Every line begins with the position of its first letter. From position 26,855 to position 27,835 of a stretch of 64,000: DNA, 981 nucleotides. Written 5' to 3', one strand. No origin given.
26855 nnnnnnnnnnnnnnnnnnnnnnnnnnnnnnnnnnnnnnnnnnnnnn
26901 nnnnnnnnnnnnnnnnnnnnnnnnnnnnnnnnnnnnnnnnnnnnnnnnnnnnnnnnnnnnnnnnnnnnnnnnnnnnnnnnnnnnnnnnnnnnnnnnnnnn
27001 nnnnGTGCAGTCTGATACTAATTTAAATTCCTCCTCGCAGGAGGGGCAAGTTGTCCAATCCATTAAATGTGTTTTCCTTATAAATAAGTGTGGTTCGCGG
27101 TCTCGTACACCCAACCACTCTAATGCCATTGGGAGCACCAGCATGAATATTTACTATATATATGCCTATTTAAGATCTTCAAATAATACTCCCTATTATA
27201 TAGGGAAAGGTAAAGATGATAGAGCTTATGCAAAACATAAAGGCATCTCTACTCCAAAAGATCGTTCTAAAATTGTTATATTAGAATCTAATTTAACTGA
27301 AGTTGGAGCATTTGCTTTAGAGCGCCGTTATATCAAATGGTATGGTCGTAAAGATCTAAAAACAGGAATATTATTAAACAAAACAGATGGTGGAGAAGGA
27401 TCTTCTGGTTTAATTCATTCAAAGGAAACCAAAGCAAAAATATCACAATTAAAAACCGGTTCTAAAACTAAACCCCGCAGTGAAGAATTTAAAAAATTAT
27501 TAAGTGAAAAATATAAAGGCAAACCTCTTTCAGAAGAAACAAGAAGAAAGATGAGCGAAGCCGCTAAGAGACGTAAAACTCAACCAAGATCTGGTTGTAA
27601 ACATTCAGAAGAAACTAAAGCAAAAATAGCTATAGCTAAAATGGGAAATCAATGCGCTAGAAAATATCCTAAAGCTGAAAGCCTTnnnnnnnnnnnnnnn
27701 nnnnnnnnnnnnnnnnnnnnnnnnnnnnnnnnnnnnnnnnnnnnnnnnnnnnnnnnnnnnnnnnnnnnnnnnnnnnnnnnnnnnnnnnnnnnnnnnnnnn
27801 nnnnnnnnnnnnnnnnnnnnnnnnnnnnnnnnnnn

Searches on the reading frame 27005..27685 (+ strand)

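Call 65: search_protein_families(library=pfam, proteins=[window:27005-27685:+], max_evalue=0.001)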
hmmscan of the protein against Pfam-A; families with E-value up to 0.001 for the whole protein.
window:27005-27685:+ (227 aa): 1 family
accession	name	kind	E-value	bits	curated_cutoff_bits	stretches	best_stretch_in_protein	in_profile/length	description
PF07460.16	NUMOD3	-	5.6e-11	42.6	20.4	1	172-209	1-37/37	NUMOD3 motif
